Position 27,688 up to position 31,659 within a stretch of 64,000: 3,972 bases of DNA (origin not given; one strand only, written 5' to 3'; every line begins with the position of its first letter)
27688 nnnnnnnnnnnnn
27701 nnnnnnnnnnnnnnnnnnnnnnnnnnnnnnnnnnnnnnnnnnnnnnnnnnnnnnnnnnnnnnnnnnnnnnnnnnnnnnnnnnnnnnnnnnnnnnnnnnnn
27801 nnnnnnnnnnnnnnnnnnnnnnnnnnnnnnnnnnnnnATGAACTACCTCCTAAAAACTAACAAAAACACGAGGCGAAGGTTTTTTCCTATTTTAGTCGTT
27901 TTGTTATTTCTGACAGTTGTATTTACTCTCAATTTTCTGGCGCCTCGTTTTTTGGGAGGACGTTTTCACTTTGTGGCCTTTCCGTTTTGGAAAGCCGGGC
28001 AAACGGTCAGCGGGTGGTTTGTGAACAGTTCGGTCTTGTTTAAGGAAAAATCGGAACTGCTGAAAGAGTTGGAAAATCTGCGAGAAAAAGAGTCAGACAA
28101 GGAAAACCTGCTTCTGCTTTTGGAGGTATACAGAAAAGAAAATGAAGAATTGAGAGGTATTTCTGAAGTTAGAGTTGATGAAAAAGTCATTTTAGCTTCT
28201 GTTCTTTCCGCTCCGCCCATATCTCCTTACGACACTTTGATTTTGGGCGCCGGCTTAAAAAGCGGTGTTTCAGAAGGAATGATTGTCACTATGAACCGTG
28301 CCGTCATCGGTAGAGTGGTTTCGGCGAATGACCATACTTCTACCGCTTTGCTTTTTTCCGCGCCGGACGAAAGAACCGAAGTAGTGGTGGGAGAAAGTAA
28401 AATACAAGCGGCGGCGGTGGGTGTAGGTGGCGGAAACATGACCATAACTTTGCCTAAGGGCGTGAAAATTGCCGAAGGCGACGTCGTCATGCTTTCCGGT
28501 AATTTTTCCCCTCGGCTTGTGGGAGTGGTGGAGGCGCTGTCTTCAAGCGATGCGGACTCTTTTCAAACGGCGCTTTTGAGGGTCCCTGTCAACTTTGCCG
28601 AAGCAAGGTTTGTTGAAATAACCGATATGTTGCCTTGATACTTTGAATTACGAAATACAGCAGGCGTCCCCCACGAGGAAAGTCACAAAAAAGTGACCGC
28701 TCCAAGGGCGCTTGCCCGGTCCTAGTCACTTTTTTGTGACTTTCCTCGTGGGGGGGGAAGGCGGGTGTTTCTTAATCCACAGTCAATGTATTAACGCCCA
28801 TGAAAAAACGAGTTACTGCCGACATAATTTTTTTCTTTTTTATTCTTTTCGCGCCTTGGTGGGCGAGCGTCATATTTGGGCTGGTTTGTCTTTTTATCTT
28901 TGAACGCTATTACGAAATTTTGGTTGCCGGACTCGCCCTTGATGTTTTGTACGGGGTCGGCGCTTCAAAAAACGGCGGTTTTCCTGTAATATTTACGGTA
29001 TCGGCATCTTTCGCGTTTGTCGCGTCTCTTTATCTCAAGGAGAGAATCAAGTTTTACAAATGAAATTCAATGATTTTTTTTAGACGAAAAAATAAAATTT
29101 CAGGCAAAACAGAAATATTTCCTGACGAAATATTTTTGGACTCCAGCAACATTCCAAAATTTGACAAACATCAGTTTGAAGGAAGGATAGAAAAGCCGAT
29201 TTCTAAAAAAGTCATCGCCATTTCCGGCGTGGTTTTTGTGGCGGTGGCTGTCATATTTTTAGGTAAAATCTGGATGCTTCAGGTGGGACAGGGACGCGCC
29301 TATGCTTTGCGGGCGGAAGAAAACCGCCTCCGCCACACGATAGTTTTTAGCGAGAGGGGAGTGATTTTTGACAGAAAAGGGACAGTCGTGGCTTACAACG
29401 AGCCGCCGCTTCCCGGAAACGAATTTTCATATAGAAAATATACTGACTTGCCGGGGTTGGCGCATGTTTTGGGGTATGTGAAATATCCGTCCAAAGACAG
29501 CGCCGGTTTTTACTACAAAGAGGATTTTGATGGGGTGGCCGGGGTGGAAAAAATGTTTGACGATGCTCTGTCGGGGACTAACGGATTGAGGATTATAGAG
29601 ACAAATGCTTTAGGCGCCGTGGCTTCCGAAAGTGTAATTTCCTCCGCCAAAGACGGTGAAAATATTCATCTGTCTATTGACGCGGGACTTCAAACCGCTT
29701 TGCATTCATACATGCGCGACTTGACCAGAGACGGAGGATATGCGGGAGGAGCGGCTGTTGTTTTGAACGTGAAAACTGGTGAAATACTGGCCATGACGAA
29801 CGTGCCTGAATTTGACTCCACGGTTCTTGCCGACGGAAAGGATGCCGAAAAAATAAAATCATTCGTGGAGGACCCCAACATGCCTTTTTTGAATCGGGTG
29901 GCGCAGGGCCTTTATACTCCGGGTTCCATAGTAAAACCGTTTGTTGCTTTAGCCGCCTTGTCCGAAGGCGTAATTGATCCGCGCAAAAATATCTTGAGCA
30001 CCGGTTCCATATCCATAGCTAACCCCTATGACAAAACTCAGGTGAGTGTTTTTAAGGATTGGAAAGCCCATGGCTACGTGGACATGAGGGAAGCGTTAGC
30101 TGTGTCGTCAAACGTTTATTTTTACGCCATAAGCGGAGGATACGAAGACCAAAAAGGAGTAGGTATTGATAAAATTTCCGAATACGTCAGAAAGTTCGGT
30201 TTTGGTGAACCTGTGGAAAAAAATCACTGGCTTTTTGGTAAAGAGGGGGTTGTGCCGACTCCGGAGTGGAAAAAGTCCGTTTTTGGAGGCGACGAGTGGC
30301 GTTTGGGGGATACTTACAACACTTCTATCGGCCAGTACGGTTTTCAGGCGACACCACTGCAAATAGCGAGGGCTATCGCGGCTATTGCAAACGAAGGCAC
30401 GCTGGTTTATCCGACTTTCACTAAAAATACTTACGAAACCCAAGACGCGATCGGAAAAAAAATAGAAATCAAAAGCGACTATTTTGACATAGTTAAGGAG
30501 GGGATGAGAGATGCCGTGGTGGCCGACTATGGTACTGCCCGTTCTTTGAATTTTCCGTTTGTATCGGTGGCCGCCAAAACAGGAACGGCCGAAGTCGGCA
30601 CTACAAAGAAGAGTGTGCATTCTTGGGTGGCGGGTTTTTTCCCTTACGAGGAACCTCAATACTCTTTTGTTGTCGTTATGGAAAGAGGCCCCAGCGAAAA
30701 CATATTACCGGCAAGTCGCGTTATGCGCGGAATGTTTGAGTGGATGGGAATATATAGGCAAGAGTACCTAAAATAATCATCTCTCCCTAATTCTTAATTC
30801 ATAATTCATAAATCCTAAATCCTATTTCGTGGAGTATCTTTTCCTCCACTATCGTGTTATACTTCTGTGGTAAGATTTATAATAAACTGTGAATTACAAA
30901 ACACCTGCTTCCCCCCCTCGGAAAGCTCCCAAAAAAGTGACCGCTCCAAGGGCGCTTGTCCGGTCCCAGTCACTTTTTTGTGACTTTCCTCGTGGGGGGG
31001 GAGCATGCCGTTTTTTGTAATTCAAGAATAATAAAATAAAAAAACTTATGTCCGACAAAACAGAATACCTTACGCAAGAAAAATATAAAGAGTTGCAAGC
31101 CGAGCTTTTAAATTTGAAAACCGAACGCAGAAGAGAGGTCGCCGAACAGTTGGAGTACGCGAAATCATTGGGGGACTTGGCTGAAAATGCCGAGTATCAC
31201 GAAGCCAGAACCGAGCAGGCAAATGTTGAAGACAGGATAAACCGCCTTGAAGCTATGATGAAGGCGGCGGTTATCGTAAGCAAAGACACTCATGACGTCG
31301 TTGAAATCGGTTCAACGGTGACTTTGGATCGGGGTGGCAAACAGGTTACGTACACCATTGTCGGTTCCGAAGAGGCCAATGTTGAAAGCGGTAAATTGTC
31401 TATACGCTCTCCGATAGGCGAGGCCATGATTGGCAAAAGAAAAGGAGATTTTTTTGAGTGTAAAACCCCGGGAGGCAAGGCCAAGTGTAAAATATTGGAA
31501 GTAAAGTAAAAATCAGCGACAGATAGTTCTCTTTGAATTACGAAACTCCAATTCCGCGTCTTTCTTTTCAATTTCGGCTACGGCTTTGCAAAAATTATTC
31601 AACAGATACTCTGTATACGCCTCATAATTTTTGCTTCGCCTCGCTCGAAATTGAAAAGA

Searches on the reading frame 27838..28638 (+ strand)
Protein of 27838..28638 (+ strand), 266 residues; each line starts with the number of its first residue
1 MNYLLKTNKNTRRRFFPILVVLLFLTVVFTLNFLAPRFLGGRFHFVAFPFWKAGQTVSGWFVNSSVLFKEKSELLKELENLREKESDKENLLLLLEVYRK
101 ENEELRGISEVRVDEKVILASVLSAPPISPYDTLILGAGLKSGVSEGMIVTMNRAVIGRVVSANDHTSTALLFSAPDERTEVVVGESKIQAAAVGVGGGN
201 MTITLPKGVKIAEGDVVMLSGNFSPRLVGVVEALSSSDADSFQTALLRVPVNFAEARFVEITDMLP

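Call 63: search_protein_families(library=pfam, proteins=[window:27838-28638:+], max_evalue=0.0001)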
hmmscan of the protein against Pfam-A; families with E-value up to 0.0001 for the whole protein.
window:27838-28638:+ (266 aa): 1 family
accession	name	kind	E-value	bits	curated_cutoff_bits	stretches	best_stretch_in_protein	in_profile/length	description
PF04085.20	MreC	-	6.8e-17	62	28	1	124-261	3-145/147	Rod shape-determining protein MreC, barrel core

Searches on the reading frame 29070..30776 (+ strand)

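Call 63: search_protein_families(library=pfam, proteins=[window:29070-30776:+], max_evalue=0.0001)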
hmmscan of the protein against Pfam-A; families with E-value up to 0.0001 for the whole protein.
window:29070-30776:+ (568 aa): 2 families
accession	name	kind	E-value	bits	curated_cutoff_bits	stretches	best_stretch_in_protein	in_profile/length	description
PF00905.27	Transpeptidase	-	1.9e-57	195.2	22.1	1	227-541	1-282/299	Penicillin binding protein transpeptidase domain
PF03717.20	PBP_dimer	-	5.2e-12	47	24.4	1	121-187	107-178/180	Penicillin-binding Protein dimerisation domain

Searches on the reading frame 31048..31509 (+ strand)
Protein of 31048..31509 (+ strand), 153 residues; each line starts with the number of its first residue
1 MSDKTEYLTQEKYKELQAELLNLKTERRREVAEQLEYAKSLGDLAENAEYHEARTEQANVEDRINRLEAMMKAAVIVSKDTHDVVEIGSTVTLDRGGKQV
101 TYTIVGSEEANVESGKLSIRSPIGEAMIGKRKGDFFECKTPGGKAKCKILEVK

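Call 63: search_protein_families(library=pfam, proteins=[window:31048-31509:+], max_evalue=0.0001)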
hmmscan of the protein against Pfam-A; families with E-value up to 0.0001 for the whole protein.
window:31048-31509:+ (153 aa): 2 families
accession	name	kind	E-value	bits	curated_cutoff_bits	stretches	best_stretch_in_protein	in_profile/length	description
PF01272.25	GreA_GreB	-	6.6e-25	87.3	26.9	1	81-153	2-76/77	Transcription elongation factor, GreA/GreB, C-term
PF03449.20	GreA_GreB_N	-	1.4e-22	80.1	24.5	1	7-76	2-71/71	Transcription elongation factor, N-terminal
